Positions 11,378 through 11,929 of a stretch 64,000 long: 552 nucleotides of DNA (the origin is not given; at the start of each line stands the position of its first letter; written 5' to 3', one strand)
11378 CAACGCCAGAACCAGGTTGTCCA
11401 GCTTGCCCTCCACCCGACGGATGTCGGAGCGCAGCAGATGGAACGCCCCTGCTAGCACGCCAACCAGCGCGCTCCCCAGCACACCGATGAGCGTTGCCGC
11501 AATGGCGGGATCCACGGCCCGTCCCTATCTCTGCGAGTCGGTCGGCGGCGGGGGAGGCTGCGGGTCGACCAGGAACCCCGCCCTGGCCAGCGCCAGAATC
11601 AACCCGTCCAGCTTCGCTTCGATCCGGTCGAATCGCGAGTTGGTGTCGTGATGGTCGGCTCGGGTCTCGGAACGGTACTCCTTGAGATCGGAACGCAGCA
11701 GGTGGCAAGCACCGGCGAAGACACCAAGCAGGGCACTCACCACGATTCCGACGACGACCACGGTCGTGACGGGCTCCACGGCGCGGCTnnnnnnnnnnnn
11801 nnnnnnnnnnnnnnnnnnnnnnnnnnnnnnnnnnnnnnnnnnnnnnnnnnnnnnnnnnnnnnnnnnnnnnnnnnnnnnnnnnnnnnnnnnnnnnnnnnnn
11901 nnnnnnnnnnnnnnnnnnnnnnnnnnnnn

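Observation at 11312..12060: Tandem triplet of paralogous 67-84 aa membrane-anchored coiled-coil proteins with their own leaderless-type promoter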

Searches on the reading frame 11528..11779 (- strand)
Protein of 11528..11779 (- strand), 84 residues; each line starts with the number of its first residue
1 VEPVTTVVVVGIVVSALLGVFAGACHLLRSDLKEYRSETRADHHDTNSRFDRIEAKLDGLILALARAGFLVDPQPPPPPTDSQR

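Call 4: search_protein_families(library=pfam, proteins=[window:11528-11779:-], max_evalue=10)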
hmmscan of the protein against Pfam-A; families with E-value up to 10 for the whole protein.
window:11528-11779:- (84 aa): 0 families

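Call 5: search_protein_families(library=ncbifam, proteins=[window:11528-11779:-], max_evalue=10)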
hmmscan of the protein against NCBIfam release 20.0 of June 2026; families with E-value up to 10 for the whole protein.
window:11528-11779:- (84 aa): 2 families
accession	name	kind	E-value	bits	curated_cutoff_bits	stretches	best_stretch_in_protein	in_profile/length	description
NF007867.0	PRK10577.1-3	subfamily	0.083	11.2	849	1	4-71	389-457/710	Fe(3+)-hydroxamate ABC transporter permease FhuB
NF040576.1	T2SS_GspM_XpsM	equivalog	0.13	11.9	60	1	8-67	3-61/180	type II secretion system protein GspM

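Call 6: search_protein_families(library=phrogs, proteins=[window:11528-11779:-], max_evalue=10)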
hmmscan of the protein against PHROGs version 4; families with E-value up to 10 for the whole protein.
window:11528-11779:- (84 aa): 6 families
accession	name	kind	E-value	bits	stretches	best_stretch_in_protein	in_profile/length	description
phrog_462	-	other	0.031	15.4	1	39-60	66-86/101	lipoprotein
phrog_25771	-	unknown function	0.11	13.6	1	47-64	20-37/45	-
phrog_1863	-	unknown function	0.11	13.4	1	8-58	6-54/97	-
phrog_736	-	unknown function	0.26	12.4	1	2-60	7-62/112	-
phrog_16154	-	unknown function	0.3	11.3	1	9-64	66-119/207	-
phrog_24248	-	unknown function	0.35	12.3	1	4-59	6-61/108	-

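Call 31: search_protein_families(library=pfam, alignment_id=A3, max_evalue=1)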
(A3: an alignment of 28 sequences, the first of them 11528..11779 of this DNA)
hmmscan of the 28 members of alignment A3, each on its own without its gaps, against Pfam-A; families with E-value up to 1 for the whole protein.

A. member 1, window:11528-11779:- (84 aa): 0 families

B. families by the number of members that match (of 28 scanned): 152 families (the first 25 are shown)
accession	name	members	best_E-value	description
PF04513.17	Baculo_PEP_C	10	2.2e-05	Baculovirus polyhedron envelope protein, PEP, C terminus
PF08663.15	HalX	9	0.0028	HalX domain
PF23991.1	DUF7310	8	5.2e-08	Coiled-coil region of unknown function (DUF7310)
PF06825.17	HSBP1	7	0.0024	Heat shock factor binding protein 1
PF16526.10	CLZ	6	0.00017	C-terminal leucine zipper domain of cyclic nucleotide-gated channels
PF07889.17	DUF1664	5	0.00027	Protein of unknown function (DUF1664)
PF01442.23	Apolipoprotein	5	0.0004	Apolipoprotein A1/A4/E domain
PF07798.16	CCDC90-like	4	6.5e-06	Coiled-coil domain-containing protein 90-like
PF03670.18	UPF0184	4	0.0053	Uncharacterised protein family (UPF0184)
PF05531.17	NPV_P10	4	0.0078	Nucleopolyhedrovirus P10 protein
PF05549.16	Allexi_40kDa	4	0.01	Allexivirus 40kDa protein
PF00261.25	Tropomyosin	4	0.012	Tropomyosin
PF11083.13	Relaxase_C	4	0.014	C-terminal helical hairpin domain from relaxase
PF10805.13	DUF2730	4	0.017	Protein of unknown function (DUF2730)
PF06103.16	DUF948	4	0.018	Bacterial protein of unknown function (DUF948)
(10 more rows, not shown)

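Call 32: find_homologous_proteins(query=A3, max_evalue=0.001)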
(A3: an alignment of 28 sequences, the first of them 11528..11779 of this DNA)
Query A3 (28 sequences) (84 aa, profile of the alignment): 251 proteins with E <= 0.001 among 8000 candidates; the best 120 are listed.
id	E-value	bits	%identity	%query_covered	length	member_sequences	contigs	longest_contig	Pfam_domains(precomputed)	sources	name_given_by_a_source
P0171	7.7e-31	126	38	88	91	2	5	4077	PF10805.15,PF06825.18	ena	-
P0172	1.1e-30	125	38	89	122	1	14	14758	-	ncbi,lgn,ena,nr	ncbi:MAG: hypothetical protein F4110_13765 [Acidimicrobiaceae bacterium]|nr:hypothetical protein [Ac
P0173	8.9e-29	119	43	88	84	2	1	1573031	-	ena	-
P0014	5.7e-28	116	52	96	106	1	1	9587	-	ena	-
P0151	1.0e-27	116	43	33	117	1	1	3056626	-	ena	-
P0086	1.5e-27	115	51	98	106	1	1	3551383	-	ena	-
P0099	2.4e-27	114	55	85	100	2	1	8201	-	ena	-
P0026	2.5e-27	114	53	88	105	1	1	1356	-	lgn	-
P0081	6.8e-27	113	58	98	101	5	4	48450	-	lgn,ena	-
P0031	7.0e-27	113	54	96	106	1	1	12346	-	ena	-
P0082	2.3e-26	111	57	85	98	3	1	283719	-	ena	-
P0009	2.5e-26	111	52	94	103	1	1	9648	-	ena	-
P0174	3.0e-26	111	61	82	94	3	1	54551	-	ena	-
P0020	4.5e-26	110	57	85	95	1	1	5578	-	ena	-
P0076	5.0e-26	110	56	99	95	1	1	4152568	-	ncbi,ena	-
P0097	7.9e-26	110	43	99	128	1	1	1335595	PF07798.17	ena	-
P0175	1.5e-25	109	32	60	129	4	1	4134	PF01442.24,PF07798.17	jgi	jgi:chromosome segregation ATPase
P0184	1.0e-23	103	32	60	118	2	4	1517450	PF07798.17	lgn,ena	-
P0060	6.8e-21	93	71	94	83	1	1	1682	-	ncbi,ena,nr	ncbi:MAG: hypothetical protein OXC00_03950 [Acidimicrobiaceae bacterium]|nr:hypothetical protein [Ac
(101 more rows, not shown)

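Call 33: find_encoding_contigs(protein=P0173, flank=7000, max_places=2)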
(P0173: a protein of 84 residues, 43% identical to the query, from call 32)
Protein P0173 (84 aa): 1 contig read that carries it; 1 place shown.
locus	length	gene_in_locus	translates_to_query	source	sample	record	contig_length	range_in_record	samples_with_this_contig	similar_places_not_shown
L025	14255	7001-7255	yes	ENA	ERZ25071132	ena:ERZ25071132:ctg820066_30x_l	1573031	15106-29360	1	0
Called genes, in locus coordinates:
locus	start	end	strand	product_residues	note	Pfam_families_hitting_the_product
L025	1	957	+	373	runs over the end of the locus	PF03706:LPG_synthase_TM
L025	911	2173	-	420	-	PF00067:p450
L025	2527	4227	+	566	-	PF00501:AMP-binding, PF13193:AMP-binding_C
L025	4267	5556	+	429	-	PF04909:Amidohydro_2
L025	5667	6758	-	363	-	PF04909:Amidohydro_2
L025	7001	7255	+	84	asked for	-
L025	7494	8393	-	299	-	PF00296:Bac_luciferase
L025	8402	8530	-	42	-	-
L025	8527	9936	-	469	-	PF00370:FGGY_N, PF02782:FGGY_C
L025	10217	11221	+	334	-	PF00389:2-Hacid_dh, PF02826:2-Hacid_dh_C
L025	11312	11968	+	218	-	PF00596:Aldolase_II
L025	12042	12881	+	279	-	PF00378:ECH_1, PF16113:ECH_2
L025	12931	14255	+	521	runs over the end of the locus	PF07690:MFS_1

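Call 35: find_encoding_contigs(protein=P0184, flank=7000, max_places=2)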
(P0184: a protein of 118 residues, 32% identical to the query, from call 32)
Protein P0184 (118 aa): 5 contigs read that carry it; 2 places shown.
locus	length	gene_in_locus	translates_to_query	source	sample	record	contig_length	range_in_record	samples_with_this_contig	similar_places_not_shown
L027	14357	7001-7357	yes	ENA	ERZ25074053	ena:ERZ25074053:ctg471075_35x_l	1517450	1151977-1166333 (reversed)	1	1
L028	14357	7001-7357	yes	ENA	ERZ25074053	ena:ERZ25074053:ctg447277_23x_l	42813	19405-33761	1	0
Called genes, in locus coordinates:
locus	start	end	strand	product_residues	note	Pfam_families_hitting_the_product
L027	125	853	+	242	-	PF00483:NTP_transferase, PF12804:NTP_transf_3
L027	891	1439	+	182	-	PF13548:DUF4126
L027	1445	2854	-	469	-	PF04715:, PF00425:Chorismate_bind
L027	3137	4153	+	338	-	PF00586:AIRS, PF02769:AIRS_C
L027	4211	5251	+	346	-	PF00155:Aminotran_1_2 (weak), PF01212:Beta_elim_lyase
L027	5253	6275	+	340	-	PF01073:3Beta_HSD, PF01370:Epimerase, PF02719:Polysacc_synt_2 (weak), PF04321:RmlD_sub_bind, PF05368:NmrA, PF07993:NAD_binding_4, PF13460:NAD_binding_10, PF16363:GDP_Man_Dehyd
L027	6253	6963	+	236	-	PF01209:Ubie_methyltran, PF13489:Methyltransf_23 (weak), PF08241:Methyltransf_11, PF08242:Methyltransf_12 (weak), PF13649:Methyltransf_25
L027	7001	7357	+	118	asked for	PF07798:CCDC90-like (weak)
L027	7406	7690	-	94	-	PF01329:Pterin_4a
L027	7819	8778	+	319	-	PF01073:3Beta_HSD (faint), PF01370:Epimerase, PF02719:Polysacc_synt_2, PF04321:RmlD_sub_bind, PF16363:GDP_Man_Dehyd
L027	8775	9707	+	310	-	PF01073:3Beta_HSD, PF01370:Epimerase, PF02719:Polysacc_synt_2, PF04321:RmlD_sub_bind, PF13460:NAD_binding_10, PF16363:GDP_Man_Dehyd, PF07993:NAD_binding_4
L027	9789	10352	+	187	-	PF04542:Sigma70_r2, PF08281:Sigma70_r4_2, PF04545:Sigma70_r4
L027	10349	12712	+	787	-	PF18915:DUF5667 (weak)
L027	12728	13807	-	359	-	-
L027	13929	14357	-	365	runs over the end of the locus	PF01820:Dala_Dala_lig_N, PF02786:CPSase_L_D2, PF02222:ATP-grasp, PF07478:Dala_Dala_lig_C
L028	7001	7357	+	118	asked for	PF07798:CCDC90-like (weak)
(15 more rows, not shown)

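Call 40: search_protein_families(library=phrogs, alignment_id=A4, max_evalue=0.01)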
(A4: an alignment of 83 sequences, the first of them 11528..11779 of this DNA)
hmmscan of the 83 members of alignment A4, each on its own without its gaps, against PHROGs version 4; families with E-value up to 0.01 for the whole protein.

A. member 1, window:11528-11779:- (84 aa): 0 families

B. families by the number of members that match (of 83 scanned): 39 families (the first 25 are shown)
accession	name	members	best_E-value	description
phrog_462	-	13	0.00016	lipoprotein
phrog_1863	-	11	0.0004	-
phrog_9415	-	10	7.9e-12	-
phrog_6701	-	9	5.8e-10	-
phrog_12015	-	7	5.3e-07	-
phrog_7686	-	7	0.00019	Rz-like spanin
phrog_1009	-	6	0.00011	-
phrog_25771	-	6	0.0025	-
phrog_20262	-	5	0.00019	-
phrog_5225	-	5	0.00031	-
phrog_2658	-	5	0.00032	hol-like chemotaxis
phrog_11860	-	5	0.00064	-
phrog_5553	-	4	0.00021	-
phrog_736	-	4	0.00024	-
phrog_21734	-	3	1.3e-06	-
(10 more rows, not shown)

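Call 41: search_protein_families(library=padloc, proteins=[window:11528-11779:-, P0172, P0184], max_evalue=1)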
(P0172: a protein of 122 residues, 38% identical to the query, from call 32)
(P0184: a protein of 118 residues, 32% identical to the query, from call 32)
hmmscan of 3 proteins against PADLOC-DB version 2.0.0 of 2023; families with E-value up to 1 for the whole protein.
window:11528-11779:- (84 aa): 0 families

P0172 (122 aa): 0 families

P0184 (118 aa): 10 families
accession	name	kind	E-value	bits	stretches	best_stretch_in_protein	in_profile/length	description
PDLC00459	JetA1|JetA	-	0.00064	16.8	1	23-112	126-213/486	DUF3375 domain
PDLC00170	HamA1|HamA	-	0.0021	15.4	1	12-58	202-248/279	DUF1837 domain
PDLC00640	ZorA2|ZorA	-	0.0028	14.4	1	25-94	421-490/590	MotA/ExbB/TolQ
PDLC04407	PDC-M09A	-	0.0045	14.5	1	8-91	167-246/282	-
PDLC03843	LeoC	-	0.012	13.8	1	46-103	98-155/207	-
PDLC03842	LeoB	-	0.012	12.5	1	10-100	464-551/568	-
PDLC03162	Specificity_I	-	0.012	12.4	1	61-104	368-410/431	Type I specificity subunit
PDLC04887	PDC-S06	-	0.012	12.2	1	30-109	324-403/790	-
PDLC02709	PbeC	-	0.014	12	1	30-96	392-457/661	PbeC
PDLC03863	LmuB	-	0.071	9.8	1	35-97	354-419/610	-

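Call 42: predict_structure(alignment_id=A4)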
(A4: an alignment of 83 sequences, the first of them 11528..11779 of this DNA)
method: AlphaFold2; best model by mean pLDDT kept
length: 84 residues; sequences in the alignment: 83
mean_pLDDT: 75.5   pTM: 0.34
mean pLDDT of the five models: 75.5, 70.3, 69.4, 66.8, 65.5
residues with pLDDT >= 90: 20; 70-90: 31; 50-70: 31; < 50: 2
segments of 3 or more residues with pLDDT < 50: none
pLDDT, mean of each block of 10 residues (from residue 1): 90 95 86 68 62 81 75 58 48
secondary structure, 60 per line:
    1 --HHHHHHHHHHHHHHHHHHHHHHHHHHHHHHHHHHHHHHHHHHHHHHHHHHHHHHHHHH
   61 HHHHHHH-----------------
elements in order: H3-67

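Call 45: list_cluster_members(proteins=[P0172, P0060, P0004, P0175])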
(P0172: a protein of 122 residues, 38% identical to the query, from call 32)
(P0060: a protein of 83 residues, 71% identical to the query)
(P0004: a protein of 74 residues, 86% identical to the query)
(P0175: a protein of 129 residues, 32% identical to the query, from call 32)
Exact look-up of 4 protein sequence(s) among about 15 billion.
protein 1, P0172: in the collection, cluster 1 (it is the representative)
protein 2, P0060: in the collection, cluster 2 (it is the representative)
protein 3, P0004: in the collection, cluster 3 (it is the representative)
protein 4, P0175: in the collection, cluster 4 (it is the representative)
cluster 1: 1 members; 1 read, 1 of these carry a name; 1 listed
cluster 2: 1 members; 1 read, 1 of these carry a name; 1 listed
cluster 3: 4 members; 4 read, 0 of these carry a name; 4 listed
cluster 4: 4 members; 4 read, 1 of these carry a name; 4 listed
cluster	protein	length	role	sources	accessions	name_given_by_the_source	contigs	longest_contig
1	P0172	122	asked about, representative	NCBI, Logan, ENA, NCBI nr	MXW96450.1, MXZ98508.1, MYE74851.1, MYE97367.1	MAG: hypothetical protein F4110_13765 [Acidimicrobiaceae bacterium] | hypothetical protein [Acidimicrobiaceae bacterium]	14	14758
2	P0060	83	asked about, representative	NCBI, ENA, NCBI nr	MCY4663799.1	MAG: hypothetical protein OXC00_03950 [Acidimicrobiaceae bacterium] | hypothetical protein [Acidimicrobiaceae bacterium]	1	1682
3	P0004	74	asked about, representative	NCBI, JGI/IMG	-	-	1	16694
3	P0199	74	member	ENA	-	-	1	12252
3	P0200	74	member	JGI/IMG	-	-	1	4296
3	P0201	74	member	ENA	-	-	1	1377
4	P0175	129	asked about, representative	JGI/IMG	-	chromosome segregation ATPase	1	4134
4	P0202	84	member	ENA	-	-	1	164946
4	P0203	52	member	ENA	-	-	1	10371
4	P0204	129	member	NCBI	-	-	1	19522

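Call 54: find_related_loci(query=A4, collection=viral_contigs, flank=6000)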
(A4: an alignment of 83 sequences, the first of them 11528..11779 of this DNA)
Query A4 (84 aa) in viral_contigs; peptide patterns used: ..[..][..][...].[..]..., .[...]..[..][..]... (x = any residue, [..] = any of these).
203 stretches matched a pattern, but none encodes a relative of the query by tblastn (E <= 1e-3).
